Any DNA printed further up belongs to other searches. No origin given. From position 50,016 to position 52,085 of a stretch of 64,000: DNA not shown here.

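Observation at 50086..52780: Solitary HerA/FtsK-like ATPase with a 290-aa disordered tail inserted as its own transcription unit inside the ftsY-ylxM-ffh locus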

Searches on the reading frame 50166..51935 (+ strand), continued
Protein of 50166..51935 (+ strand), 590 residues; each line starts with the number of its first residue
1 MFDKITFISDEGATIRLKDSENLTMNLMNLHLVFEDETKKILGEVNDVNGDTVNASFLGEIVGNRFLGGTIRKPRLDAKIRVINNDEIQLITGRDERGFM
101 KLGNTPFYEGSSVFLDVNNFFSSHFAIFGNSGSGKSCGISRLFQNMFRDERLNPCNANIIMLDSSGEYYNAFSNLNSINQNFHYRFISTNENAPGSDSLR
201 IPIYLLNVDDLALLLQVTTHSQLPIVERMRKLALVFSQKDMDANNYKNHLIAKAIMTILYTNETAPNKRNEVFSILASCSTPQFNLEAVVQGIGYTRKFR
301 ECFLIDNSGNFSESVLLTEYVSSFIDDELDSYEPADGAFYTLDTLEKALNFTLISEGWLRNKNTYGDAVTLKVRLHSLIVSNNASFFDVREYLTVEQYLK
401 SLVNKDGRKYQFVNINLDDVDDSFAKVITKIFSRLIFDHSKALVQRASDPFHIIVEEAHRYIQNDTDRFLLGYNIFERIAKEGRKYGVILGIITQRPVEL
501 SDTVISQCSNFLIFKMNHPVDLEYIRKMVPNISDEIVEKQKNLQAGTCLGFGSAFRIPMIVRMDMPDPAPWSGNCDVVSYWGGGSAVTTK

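Call 41: find_encoding_contigs(protein=P0381, flank=7000, max_places=2)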
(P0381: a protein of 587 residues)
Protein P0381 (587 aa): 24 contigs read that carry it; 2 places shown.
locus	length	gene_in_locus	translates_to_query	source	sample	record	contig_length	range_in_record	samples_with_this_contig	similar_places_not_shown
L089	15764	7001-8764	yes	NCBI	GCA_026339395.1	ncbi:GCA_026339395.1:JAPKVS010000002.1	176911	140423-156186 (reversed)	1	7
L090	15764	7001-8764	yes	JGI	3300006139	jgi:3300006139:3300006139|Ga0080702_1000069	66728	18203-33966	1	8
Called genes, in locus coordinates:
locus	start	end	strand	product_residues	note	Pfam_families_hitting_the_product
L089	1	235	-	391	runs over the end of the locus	PF01520:Amidase_3, PF22310:NMB0315_dom_I (faint), PF23473:LysM3_LYK4_5 (faint), PF23462:LysM3_NFP (faint), PF23472:LysM2_CERK1_LYK3_4_5 (faint), PF23577:LysM_RLK (faint), PF01476:LysM, PF01476:LysM, +2 more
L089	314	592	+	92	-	-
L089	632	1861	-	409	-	PF03952:Enolase_N, PF00113:Enolase_C, PF13378:MR_MLE_C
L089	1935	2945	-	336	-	PF13145:Rotamase_2 (weak)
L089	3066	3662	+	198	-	PF01553:Acyltransferase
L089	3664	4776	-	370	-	-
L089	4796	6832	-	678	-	PF00884:Sulfatase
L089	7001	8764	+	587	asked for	PF01935:DUF87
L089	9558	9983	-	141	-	-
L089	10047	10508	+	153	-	-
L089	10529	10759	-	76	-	-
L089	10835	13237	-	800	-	PF00005:ABC_tran, PF02463:SMC_N (faint), PF13304:AAA_21 (faint), PF02687:FtsX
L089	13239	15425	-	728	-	PF00005:ABC_tran, PF02463:SMC_N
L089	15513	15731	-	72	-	-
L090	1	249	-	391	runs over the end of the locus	PF01520:Amidase_3, PF22310:NMB0315_dom_I (faint), PF23462:LysM3_NFP (faint), PF23473:LysM3_LYK4_5 (faint), PF23446:LysM1_NFP_LYK (faint), PF23472:LysM2_CERK1_LYK3_4_5 (faint), PF23577:LysM_RLK (faint), PF01476:LysM, +1 more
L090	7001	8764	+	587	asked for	PF01935:DUF87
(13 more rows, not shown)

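Call 42: find_encoding_contigs(protein=P0326, flank=6000, max_places=1)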
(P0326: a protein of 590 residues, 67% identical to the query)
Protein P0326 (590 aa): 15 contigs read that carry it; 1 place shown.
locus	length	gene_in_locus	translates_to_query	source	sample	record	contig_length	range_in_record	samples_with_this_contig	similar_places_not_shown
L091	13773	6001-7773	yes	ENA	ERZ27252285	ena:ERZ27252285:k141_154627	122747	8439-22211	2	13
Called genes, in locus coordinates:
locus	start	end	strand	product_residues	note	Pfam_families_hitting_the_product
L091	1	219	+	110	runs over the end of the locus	-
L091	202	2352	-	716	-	PF00009:GTP_EFTU (faint), PF01926:MMR_HSR1, PF02421:FeoB_N, PF17910:FeoB_Cyto, PF07670:Gate, PF07664:FeoB_C, PF07670:Gate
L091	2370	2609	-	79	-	PF04023:FeoA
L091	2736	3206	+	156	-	PF01325:Fe_dep_repress, PF02742:Fe_dep_repr_C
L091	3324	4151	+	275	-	PF23750:RsgI_M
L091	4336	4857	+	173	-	PF09419:PGP_phosphatase, PF08282:Hydrolase_3 (faint), PF13419:HAD_2 (faint), PF00702:Hydrolase, PF13242:Hydrolase_like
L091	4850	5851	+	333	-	PF03193:RsgA_GTPase, PF01926:MMR_HSR1, PF21516:YqeH-like_C (weak)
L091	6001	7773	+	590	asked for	PF01935:DUF87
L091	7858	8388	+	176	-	PF01066:CDP-OH_P_transf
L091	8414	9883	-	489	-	PF04055:Radical_SAM, PF16199:Radical_SAM_C, PF01795:Methyltransf_5 (weak), PF13847:Methyltransf_31 (weak), PF06962:rRNA_methylase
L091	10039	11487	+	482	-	PF03600:CitMHS, PF03606:DcuC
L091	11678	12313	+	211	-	PF01863:YgjP-like, PF10263:SprT-like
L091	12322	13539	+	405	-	PF24568:CC_PcsB, PF01551:Peptidase_M23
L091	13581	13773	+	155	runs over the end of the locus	-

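Call 43: find_encoding_contigs(protein=P0320, flank=6000, max_places=1)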
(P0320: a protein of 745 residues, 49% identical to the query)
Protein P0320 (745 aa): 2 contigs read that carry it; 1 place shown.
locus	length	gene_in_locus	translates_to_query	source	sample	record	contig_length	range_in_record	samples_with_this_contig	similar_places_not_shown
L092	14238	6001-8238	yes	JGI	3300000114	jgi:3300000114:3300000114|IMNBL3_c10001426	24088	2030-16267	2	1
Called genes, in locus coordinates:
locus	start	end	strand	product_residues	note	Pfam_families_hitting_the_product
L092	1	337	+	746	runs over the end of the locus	PF12846:AAA_10 (faint), PF17854:FtsK_alpha, PF01580:FtsK_SpoIIIE, PF09397:FtsK_gamma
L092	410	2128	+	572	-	PF07963:N_methyl (faint), PF19789:DUF6273 (weak)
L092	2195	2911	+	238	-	PF01048:PNP_UDP_1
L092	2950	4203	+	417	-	PF05193:Peptidase_M16_C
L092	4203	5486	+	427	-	PF00675:Peptidase_M16, PF05193:Peptidase_M16_C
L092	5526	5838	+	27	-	-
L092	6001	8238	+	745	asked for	PF01580:FtsK_SpoIIIE (faint), PF01935:DUF87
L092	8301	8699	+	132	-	PF04472:SepF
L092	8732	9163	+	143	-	PF05103:DivIVA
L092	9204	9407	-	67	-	-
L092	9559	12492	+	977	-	PF02811:PHP, PF07733:DNA_pol3_alpha, PF17657:DNA_pol3_finger, PF14579:HHH_6, PF01336:tRNA_anti-codon (weak)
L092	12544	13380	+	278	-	-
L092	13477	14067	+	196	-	-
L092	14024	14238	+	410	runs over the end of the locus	PF00753:Lactamase_B (weak), PF13483:Lactamase_B_3 (faint), PF23023:Anti-Pycsar_Apyc1 (faint), PF12706:Lactamase_B_2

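Call 44: find_encoding_contigs(protein=P0125, flank=6000, max_places=1)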
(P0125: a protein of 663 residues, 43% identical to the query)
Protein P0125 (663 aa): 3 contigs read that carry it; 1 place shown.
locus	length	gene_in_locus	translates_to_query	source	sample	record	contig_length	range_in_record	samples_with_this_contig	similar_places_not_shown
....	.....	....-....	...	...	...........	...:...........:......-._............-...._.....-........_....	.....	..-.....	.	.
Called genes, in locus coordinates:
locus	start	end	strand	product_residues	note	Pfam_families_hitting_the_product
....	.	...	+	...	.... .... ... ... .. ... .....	?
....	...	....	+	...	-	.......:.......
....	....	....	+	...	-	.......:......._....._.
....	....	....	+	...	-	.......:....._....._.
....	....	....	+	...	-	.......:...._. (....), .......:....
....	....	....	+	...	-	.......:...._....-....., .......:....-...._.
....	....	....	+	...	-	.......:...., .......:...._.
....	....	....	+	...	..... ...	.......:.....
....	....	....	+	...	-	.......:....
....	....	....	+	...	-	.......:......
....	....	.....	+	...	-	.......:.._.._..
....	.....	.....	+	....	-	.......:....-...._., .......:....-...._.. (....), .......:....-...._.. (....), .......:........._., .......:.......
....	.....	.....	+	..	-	-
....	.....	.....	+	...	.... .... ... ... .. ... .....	-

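Call 47: find_encoding_contigs(protein=P0370, flank=5000, max_places=1)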
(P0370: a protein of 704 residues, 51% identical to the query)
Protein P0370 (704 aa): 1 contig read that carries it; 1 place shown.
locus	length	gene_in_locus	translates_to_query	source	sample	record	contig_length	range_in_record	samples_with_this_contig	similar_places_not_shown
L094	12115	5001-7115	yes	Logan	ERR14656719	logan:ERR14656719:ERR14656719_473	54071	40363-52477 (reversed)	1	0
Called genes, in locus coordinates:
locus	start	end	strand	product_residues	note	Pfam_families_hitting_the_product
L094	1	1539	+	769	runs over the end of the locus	PF17854:FtsK_alpha, PF01580:FtsK_SpoIIIE, PF09397:FtsK_gamma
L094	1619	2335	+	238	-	PF01048:PNP_UDP_1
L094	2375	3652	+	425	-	PF05193:Peptidase_M16_C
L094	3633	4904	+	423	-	PF00675:Peptidase_M16, PF05193:Peptidase_M16_C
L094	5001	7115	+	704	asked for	PF01580:FtsK_SpoIIIE (faint), PF01935:DUF87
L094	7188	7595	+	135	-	PF04472:SepF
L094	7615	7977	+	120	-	PF05103:DivIVA (weak)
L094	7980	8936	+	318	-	-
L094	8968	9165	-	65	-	PF00830:Ribosomal_L28 (weak)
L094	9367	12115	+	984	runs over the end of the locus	PF02811:PHP, PF07733:DNA_pol3_alpha, PF17657:DNA_pol3_finger, PF14579:HHH_6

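Call 48: find_encoding_contigs(protein=P0356, flank=5000, max_places=1)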
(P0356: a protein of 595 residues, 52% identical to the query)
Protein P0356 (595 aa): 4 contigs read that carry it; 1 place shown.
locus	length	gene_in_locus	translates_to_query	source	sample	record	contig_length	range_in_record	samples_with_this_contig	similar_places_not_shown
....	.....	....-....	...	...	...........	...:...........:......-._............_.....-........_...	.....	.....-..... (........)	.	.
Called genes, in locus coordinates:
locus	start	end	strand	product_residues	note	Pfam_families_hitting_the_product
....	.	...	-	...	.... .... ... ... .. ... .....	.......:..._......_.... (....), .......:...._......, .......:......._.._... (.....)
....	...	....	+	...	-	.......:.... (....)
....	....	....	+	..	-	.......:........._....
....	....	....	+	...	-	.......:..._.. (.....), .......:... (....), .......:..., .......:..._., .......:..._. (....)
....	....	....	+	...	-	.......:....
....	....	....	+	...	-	-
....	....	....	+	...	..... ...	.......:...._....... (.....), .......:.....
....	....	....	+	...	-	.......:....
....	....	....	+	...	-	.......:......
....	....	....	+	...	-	-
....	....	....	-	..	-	-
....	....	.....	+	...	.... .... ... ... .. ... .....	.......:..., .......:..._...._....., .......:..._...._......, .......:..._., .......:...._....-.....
